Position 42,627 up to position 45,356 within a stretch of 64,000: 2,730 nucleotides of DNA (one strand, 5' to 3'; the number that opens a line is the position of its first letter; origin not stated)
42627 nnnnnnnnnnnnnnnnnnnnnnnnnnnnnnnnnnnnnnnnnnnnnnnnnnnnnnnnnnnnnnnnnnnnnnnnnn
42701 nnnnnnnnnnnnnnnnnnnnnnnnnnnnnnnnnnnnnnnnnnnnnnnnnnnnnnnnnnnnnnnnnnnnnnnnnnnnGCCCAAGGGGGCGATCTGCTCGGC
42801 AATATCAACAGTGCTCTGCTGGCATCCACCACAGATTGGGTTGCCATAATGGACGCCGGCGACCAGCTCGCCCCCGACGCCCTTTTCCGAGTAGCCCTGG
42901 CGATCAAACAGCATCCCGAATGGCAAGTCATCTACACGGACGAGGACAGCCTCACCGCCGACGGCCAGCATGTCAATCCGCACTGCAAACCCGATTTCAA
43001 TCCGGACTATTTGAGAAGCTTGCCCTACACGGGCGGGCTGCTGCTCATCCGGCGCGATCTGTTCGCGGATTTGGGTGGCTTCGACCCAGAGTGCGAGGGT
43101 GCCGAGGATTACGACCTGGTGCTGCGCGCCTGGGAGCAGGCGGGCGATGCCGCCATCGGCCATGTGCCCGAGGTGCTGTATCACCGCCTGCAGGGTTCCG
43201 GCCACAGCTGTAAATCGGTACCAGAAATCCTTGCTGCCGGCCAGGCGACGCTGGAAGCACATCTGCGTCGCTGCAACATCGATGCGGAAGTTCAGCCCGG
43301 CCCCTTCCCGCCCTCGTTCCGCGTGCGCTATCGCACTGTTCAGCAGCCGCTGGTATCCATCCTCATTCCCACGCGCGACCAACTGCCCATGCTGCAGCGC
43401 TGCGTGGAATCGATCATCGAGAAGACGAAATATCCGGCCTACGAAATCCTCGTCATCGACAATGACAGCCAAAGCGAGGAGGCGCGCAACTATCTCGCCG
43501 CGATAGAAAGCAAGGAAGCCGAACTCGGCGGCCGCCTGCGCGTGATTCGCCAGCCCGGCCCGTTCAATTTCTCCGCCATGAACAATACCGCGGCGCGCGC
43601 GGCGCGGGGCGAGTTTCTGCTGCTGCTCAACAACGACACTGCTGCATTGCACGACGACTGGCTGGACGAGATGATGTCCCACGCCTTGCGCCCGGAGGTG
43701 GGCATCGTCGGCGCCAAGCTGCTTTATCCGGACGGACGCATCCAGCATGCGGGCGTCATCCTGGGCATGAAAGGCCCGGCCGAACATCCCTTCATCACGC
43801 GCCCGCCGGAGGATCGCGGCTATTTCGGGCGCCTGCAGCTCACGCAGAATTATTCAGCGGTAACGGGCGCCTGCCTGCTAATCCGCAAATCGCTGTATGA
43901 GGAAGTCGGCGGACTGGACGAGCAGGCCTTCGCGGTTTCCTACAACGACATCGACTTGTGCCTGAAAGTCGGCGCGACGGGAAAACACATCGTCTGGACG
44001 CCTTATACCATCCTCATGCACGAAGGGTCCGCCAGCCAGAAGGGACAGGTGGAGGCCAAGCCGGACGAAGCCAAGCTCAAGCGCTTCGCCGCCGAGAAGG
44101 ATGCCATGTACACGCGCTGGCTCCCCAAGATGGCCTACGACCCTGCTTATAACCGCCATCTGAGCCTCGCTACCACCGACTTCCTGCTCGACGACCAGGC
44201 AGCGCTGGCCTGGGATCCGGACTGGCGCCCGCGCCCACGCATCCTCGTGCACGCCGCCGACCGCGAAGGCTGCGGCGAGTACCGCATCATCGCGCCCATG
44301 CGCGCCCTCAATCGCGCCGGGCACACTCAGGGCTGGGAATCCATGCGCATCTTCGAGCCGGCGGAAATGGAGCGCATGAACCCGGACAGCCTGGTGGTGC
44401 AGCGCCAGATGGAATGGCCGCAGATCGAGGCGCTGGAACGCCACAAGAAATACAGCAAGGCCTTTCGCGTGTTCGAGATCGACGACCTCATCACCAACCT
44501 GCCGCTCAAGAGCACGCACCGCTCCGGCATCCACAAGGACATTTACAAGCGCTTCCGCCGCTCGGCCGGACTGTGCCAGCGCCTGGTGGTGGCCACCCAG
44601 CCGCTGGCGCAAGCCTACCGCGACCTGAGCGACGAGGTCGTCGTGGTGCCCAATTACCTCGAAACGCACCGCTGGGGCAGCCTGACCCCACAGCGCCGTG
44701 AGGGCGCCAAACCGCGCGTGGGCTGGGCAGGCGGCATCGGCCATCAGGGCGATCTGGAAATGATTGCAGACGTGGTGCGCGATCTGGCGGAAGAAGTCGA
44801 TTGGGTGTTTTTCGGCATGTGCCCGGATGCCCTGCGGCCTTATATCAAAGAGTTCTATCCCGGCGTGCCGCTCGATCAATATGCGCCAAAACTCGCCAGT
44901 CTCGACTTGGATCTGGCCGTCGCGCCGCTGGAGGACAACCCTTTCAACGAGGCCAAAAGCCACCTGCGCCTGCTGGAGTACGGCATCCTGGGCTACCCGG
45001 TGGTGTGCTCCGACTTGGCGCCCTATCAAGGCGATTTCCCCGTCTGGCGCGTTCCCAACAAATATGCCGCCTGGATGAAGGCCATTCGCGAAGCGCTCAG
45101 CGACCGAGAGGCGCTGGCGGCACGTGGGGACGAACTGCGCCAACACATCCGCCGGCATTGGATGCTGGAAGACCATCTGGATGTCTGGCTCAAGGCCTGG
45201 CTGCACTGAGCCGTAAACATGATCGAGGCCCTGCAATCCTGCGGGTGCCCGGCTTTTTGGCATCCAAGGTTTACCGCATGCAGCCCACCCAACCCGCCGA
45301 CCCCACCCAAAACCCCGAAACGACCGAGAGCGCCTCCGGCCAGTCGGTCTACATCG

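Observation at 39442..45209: Low-GC glycosylation island after flgL with a five-domain 1469-aa methyltransferase/glycosyltransferase fusion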

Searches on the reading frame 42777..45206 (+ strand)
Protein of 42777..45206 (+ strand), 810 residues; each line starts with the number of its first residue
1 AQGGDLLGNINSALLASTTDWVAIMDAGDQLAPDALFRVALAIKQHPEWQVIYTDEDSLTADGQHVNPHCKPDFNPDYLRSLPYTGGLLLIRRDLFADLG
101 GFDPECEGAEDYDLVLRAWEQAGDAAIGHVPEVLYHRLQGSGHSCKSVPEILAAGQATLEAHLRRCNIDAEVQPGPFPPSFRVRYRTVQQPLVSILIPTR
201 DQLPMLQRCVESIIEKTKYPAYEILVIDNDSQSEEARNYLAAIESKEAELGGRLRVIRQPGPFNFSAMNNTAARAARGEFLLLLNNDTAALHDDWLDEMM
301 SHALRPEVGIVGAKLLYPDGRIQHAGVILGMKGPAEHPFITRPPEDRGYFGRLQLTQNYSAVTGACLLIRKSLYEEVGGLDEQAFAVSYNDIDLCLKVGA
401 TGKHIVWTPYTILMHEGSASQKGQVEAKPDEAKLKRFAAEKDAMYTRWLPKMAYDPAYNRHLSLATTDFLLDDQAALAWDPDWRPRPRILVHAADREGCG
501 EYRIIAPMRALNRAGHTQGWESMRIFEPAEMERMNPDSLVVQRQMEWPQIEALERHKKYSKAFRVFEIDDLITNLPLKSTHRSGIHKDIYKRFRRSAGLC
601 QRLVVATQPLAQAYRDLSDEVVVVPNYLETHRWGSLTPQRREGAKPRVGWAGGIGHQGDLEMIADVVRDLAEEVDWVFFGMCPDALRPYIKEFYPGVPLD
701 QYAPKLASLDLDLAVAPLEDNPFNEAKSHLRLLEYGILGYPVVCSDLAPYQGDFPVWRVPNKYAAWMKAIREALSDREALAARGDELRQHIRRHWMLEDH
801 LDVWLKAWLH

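Call 26: find_related_loci(query=A1, collection=genome_contigs, flank=10000)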
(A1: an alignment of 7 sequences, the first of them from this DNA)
Query A1 (810 aa) in genome_contigs; peptide patterns used: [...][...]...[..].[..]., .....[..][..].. (x = any residue, [..] = any of these).
599 stretches matched a pattern (row limit reached: there are more); 577 encode a relative of the query (tblastn E <= 1e-3); the best 80 are kept; 80 distinct loci.
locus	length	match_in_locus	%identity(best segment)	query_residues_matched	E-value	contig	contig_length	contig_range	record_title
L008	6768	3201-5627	92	1-809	0e+0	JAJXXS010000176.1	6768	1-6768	MAG: Proteobacteria bacterium isolate BP6.bin38 NODE_23326_length_6768_cov_3.349947, whole genome shotgun sequence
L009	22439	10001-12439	77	3-809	0e+0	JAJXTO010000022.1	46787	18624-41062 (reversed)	MAG: Proteobacteria bacterium isolate BP4.bin57 NODE_676_length_46787_cov_14.647728, whole genome shotgun sequence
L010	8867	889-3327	77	3-809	0e+0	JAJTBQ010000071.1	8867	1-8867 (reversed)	MAG: Thiomonas sp. isolate MS_R2_3 NODE_1698_length_8867_cov_12.104517, whole genome shotgun sequence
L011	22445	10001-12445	77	1-809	0e+0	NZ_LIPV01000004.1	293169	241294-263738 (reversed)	Thiomonas bhubaneswarensis strain DSM 18181 DSM_18181_04, whole genome shotgun sequence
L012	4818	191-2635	78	1-809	0e+0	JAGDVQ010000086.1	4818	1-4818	MAG: Thiomonas sp. isolate KUB_Bin09 NODE_3221_length_4818_cov_4.023725, whole genome shotgun sequence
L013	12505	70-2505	76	3-809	0e+0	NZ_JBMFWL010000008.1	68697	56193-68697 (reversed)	MAG: Acidithiobacillus sp. isolate KM4364-17 NODE_8_length_68697_cov_10.365112, whole genome shotgun sequence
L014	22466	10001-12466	75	1-809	0e+0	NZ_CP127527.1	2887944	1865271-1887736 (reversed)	Acidithiobacillus sulfuriphilus strain CJ-2 chromosome, complete genome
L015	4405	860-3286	77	6-808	0e+0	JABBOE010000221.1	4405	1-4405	MAG: Proteobacteria bacterium isolate G2_65 NODE_9529_length_4405_cov_5.43632, whole genome shotgun sequence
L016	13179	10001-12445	75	1-809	0e+0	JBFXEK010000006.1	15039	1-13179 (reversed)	MAG: Thiomonas sp. isolate CA_2019_TPIn_114 NODE_13663_length_15039_cov_2.666041_TPIn, whole genome shotgun sequence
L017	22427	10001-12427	73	1-809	0e+0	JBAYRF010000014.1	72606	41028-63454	MAG: Acidithiobacillus sp. isolate SO_2016_LW2_35 scaffold00529_LW138R_2016, whole genome shotgun sequence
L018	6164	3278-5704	74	1-809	0e+0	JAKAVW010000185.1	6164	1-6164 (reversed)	MAG: Proteobacteria bacterium isolate YP4.bin20 NODE_18067_length_6164_cov_1.770084, whole genome shotgun sequence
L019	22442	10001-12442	74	1-808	0e+0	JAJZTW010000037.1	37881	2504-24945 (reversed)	MAG: Proteobacteria bacterium isolate SKS3.bin93 NODE_1503_length_37881_cov_4.596493, whole genome shotgun sequence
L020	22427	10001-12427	73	1-809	0e+0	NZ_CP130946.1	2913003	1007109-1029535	Acidithiobacillus ferruginosus strain CF3 chromosome, complete genome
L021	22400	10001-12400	73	10-809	0e+0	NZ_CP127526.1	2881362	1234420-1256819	Acidithiobacillus montserratensis strain GG1-14 chromosome, complete genome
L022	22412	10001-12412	73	6-809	0e+0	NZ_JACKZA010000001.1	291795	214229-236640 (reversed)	Acidithiobacillus sp. HP-2 Contig_2_consensus_sequence, whole genome shotgun sequence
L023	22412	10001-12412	71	11-808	0e+0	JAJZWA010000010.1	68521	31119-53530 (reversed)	MAG: Proteobacteria bacterium isolate SKS5.bin95 NODE_645_length_68521_cov_10.126707, whole genome shotgun sequence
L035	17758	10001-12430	56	4-809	0e+0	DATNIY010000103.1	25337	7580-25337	MAG TPA_asm: Stellaceae bacterium isolate SMAG_U11385 k141_203785, whole genome shotgun sequence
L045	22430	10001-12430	55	4-809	0e+0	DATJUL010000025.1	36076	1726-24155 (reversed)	MAG TPA_asm: Stellaceae bacterium isolate SMAG_U15045 k141_1871743, whole genome shotgun sequence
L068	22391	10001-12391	53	9-809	0e+0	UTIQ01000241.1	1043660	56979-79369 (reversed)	Pseudomonas sp. 286 isolate p13.H9 genome assembly, contig: 241, whole genome shotgun sequence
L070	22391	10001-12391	51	3-809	0e+0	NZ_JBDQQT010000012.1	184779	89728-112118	Pseudomonas sp. CAU 1711 contig12, whole genome shotgun sequence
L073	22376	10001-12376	54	14-809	0e+0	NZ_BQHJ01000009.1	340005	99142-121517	Pseudomonas pseudonitroreducens strain BML-PP015 sequence09, whole genome shotgun sequence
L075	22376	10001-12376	52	10-809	0e+0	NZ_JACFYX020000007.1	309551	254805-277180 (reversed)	Pseudomonas chaetocerotis strain 536 7, whole genome shotgun sequence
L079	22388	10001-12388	50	5-809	0e+0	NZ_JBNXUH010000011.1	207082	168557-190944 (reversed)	Pseudomonas peli strain C1.4 WGS_Assembly_Contig_11_consensus_sequence, whole genome shotgun sequence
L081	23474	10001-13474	50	7-809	0e+0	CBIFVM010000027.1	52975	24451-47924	MAG TPA_asm: uncultured Pseudomonas sp. isolate ERR14720252_binner12_Refined_13 genome assembly, contig: ERZ27336788.139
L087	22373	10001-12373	50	9-808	0e+0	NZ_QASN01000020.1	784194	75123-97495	Pseudomonas mangrovi strain TC11 20, whole genome shotgun sequence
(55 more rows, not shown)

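Call 34: search_protein_families(library=pfam, proteins=[L008:918-3014:+], max_evalue=1)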
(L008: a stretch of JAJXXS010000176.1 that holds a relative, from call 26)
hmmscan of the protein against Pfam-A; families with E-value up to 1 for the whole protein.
L008:918-3014:+ (699 aa): 8 families
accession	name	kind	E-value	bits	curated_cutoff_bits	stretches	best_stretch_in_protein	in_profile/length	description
PF01075.23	Glyco_transf_9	-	1.3e-19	71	22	1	427-598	62-238/247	Glycosyltransferase family 9 (heptosyltransferase)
PF13489.12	Methyltransf_23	-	1.4e-13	51.4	27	1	162-302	20-145/164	Methyltransferase domain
PF08241.18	Methyltransf_11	-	2e-12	48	21.2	1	169-262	1-94/95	Methyltransferase domain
PF13649.12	Methyltransf_25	-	2.3e-10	41.5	27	1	168-259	1-97/97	Methyltransferase domain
PF13847.12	Methyltransf_31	-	8.4e-10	38.9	27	1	165-267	4-113/145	Methyltransferase domain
PF08242.18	Methyltransf_12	-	8.8e-10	39.6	30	1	169-260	1-97/98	Methyltransferase domain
PF07021.18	MetW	-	0.02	15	21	1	156-266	4-110/193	Methionine biosynthesis protein MetW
PF05175.20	MTS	-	0.2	11.7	23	1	164-234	31-104/170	Methyltransferase small domain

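Call 45: search_protein_families(library=pfam, proteins=[L009:8213-10000:+, L014:8654-10000:+, L017:7859-10000:+, L019:7775-10000:+, L021:8051-10000:+, L022:7715-10000:+, L023:8732-10000:+, L035:8597-10000:+, L045:8804-10000:+, L070:7628-10000:+], max_evalue=0.0001)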
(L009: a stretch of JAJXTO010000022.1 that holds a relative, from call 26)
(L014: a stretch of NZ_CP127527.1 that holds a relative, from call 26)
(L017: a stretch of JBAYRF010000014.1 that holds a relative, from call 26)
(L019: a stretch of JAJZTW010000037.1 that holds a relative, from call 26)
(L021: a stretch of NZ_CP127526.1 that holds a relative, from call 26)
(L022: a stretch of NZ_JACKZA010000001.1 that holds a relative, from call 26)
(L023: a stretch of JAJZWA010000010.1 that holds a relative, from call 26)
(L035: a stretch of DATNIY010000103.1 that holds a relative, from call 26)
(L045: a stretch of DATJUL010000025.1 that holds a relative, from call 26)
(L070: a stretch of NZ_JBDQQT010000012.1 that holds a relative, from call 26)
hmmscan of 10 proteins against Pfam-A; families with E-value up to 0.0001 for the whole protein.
L009:8213-10000:+ (596 aa): 6 families
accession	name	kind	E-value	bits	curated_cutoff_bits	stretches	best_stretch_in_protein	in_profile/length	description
PF05045.17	RgpF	-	7.3e-29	101.2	25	1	277-503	269-498/503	Rhamnan synthesis protein F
PF13489.12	Methyltransf_23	-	1.1e-14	54.9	27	1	35-191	19-162/164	Methyltransferase domain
PF08242.18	Methyltransf_12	-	3.6e-09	37.7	30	1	43-135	1-96/98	Methyltransferase domain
PF08241.18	Methyltransf_11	-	1e-06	29.7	21.2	1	43-135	1-91/95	Methyltransferase domain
PF13649.12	Methyltransf_25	-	1.2e-05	26.4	27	1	42-131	1-93/97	Methyltransferase domain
PF07021.18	MetW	-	1.7e-05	25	21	1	37-144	12-112/193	Methionine biosynthesis protein MetW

L014:8654-10000:+ (449 aa): 2 families
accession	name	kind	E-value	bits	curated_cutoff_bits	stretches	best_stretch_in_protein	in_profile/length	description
PF00535.33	Glycos_transf_2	-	9.6e-22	78.1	23.3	1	14-132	2-120/168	Glycosyl transferase family 2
PF13641.12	Glyco_tranf_2_3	-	5.8e-05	23.6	27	1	11-123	2-119/230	Glycosyltransferase like family 2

L017:7859-10000:+ (714 aa): 3 families
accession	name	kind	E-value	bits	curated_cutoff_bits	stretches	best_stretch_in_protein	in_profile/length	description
PF05050.19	Methyltransf_21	-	2.3e-26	93.4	22.7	1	29-193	1-173/173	Methyltransferase FkbM domain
PF13692.12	Glyco_trans_1_4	-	4.5e-11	43.6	27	1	433-551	13-125/142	Glycosyl transferases group 1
PF00534.26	Glycos_transf_1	-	2.3e-10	40.7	26.4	1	486-540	76-129/172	Glycosyl transferases group 1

L019:7775-10000:+ (742 aa): 4 families
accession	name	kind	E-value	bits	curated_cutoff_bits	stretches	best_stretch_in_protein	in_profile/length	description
PF00535.33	Glycos_transf_2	-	9.9e-59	198.5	23.3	2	387-501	1-108/168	Glycosyl transferase family 2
PF10111.15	Glyco_tranf_2_2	-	1.3e-23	84.3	27.3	2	418-583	27-202/276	Glycosyltransferase like family 2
PF13641.12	Glyco_tranf_2_3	-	2.7e-20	73.8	27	2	384-519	2-131/230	Glycosyltransferase like family 2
PF13704.12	Glyco_tranf_2_4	-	2.3e-07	31.6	27.5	0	99-161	5-69/98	Glycosyl transferase family 2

L021:8051-10000:+ (650 aa): 3 families
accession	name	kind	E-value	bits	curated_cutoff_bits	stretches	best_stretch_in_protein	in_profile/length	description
PF05045.17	RgpF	-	1.3e-33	116.9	25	1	290-555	242-503/503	Rhamnan synthesis protein F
PF00535.33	Glycos_transf_2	-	1.6e-24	87.2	23.3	1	14-134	2-126/168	Glycosyl transferase family 2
PF13641.12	Glyco_tranf_2_3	-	2.6e-08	34.6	27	1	12-148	3-140/230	Glycosyltransferase like family 2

L022:7715-10000:+ (762 aa): 6 families
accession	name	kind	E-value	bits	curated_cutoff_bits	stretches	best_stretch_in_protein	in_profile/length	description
PF01075.23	Glyco_transf_9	-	1.6e-16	60.9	22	1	469-594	106-238/247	Glycosyltransferase family 9 (heptosyltransferase)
PF13489.12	Methyltransf_23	-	3.2e-11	43.7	27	1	158-286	20-139/164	Methyltransferase domain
PF08241.18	Methyltransf_11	-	1.1e-09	39.2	21.2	1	165-258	1-94/95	Methyltransferase domain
PF13649.12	Methyltransf_25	-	9.8e-09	36.2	27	1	164-255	1-97/97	Methyltransferase domain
PF08242.18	Methyltransf_12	-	8.6e-08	33.3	30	1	165-256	1-97/98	Methyltransferase domain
PF13847.12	Methyltransf_31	-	7.6e-07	29.3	27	1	162-264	5-115/145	Methyltransferase domain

L023:8732-10000:+ (423 aa): 0 families

L035:8597-10000:+ (468 aa): 0 families

L045:8804-10000:+ (399 aa): 1 family
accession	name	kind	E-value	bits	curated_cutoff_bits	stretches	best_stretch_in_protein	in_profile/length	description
PF13578.12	Methyltransf_24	-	2.8e-26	92.9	26.3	1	72-188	1-105/105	Methyltransferase domain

L070:7628-10000:+ (791 aa): 6 families
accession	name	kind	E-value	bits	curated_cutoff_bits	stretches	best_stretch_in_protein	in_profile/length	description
PF13489.12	Methyltransf_23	-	1.2e-13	51.5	27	1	460-616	16-161/164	Methyltransferase domain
PF08242.18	Methyltransf_12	-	5.4e-11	43.5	30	1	469-560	1-95/98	Methyltransferase domain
PF08241.18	Methyltransf_11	-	1.9e-09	38.5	21.2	1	469-564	1-94/95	Methyltransferase domain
PF13649.12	Methyltransf_25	-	9.7e-09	36.2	27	1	468-557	1-93/97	Methyltransferase domain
PF13847.12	Methyltransf_31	-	3.2e-08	33.8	27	1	468-569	7-113/145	Methyltransferase domain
PF07021.18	MetW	-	1.6e-06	28.3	21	1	458-609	7-155/193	Methionine biosynthesis protein MetW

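Call 46: search_protein_families(library=pfam, proteins=[L075:2113-2886:+, L075:2847-3950:+, L075:3935-4507:+, L075:4504-5757:+, L075:5754-6827:+, L075:6840-7661:+, L075:7651-8298:+, L075:8405-10000:+, L073:6872-7975:+, L073:8063-10000:+], max_evalue=0.0001)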
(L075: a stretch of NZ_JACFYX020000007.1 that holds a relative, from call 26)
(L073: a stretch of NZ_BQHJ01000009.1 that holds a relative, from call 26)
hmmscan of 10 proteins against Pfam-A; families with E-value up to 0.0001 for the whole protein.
L075:2113-2886:+ (257 aa): 2 families
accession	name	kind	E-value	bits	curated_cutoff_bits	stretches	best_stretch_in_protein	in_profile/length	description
PF00483.29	NTP_transferase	-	6e-20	72.3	21.2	1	2-204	1-192/245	Nucleotidyl transferase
PF12804.13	NTP_transf_3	-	1.5e-08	35.5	27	1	3-57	1-50/160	MobA-like NTP transferase domain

L075:2847-3950:+ (367 aa): 5 families
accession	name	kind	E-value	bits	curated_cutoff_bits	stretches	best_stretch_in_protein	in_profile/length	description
PF16363.11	GDP_Man_Dehyd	-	2.5e-31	109.8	27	1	24-338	1-331/332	GDP-mannose 4,6 dehydratase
PF01370.27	Epimerase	-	3.1e-27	96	20.9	1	23-259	1-227/240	NAD dependent epimerase/dehydratase family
PF02719.21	Polysacc_synt_2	-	6.2e-12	45.7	20.2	1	70-241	56-201/293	Polysaccharide biosynthesis protein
PF04321.23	RmlD_sub_bind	-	2.9e-05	23.8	27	1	22-177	2-134/287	RmlD substrate binding domain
PF01073.25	3Beta_HSD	-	3.2e-05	23.5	22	1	24-176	1-154/280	3-beta hydroxysteroid dehydrogenase/isomerase family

L075:3935-4507:+ (190 aa): 1 family
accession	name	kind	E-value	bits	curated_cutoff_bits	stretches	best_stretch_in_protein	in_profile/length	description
PF00908.23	dTDP_sugar_isom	-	1.2e-55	188.2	27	1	13-182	2-167/168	dTDP-4-dehydrorhamnose 3,5-epimerase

L075:4504-5757:+ (417 aa): 6 families
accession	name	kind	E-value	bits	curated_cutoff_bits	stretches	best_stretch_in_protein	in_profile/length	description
PF08484.17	Methyltransf_14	-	4.2e-61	205.9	23.5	1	245-402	2-160/160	C-methyltransferase C-terminal domain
PF08421.16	Methyltransf_13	-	7.3e-20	71.3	31.3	1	3-64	1-62/62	Putative zinc binding domain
PF13489.12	Methyltransf_23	-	3.2e-17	63.2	27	1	80-238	3-162/164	Methyltransferase domain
PF08242.18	Methyltransf_12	-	1.5e-11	45.3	30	1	102-193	1-97/98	Methyltransferase domain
PF08241.18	Methyltransf_11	-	1.5e-07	32.4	21.2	1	103-194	2-93/95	Methyltransferase domain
PF13649.12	Methyltransf_25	-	1.8e-05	25.8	27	1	101-192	1-97/97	Methyltransferase domain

L075:5754-6827:+ (357 aa): 1 family
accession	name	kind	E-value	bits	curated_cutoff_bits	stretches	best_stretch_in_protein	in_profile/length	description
PF05050.19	Methyltransf_21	-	3e-13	50.7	22.7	1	121-283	3-172/173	Methyltransferase FkbM domain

L075:6840-7661:+ (273 aa): 3 families
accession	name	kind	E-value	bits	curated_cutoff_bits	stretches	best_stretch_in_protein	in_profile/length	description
PF01370.27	Epimerase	-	5.2e-24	85.4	20.9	1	4-204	2-240/240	NAD dependent epimerase/dehydratase family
PF04321.23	RmlD_sub_bind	-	1e-10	41.6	27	1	81-171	95-177/287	RmlD substrate binding domain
PF16363.11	GDP_Man_Dehyd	-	6.6e-10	39.4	27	0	68-225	104-269/332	GDP-mannose 4,6 dehydratase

L075:7651-8298:+ (215 aa): 1 family
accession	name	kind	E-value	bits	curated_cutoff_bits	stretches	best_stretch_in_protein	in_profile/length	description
PF00132.30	Hexapep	-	5.8e-05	23.1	27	0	148-181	2-35/36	Bacterial transferase hexapeptide (six repeats)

L075:8405-10000:+ (532 aa): 0 families

L073:6872-7975:+ (367 aa): 4 families
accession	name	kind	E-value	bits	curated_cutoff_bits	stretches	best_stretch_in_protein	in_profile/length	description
PF01041.23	DegT_DnrJ_EryC1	-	3.8e-124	415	19.8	1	19-360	5-358/360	DegT/DnrJ/EryC1/StrS aminotransferase family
PF01212.27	Beta_elim_lyase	-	5.9e-07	29.5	27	1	20-217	14-227/288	Beta-eliminating lyase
PF00155.27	Aminotran_1_2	-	1.3e-06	28.4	19.7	1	40-218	44-250/361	Aminotransferase class I and II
PF00266.25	Aminotran_5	-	8.5e-06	25.4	21.5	1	40-168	45-184/371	Aminotransferase class-V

L073:8063-10000:+ (646 aa): 4 families
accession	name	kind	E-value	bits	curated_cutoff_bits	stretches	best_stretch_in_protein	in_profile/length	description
PF00535.33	Glycos_transf_2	-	8.3e-54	182.5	23.3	2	309-431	1-127/168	Glycosyl transferase family 2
PF13641.12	Glyco_tranf_2_3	-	1.5e-19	71.4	27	2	7-216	1-208/230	Glycosyltransferase like family 2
PF10111.15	Glyco_tranf_2_2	-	5.3e-16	59.4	27.3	2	15-227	8-223/276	Glycosyltransferase like family 2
PF13632.12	Glyco_trans_2_3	-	1.2e-05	25.7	27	0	391-509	6-127/198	Glycosyl transferase family group 2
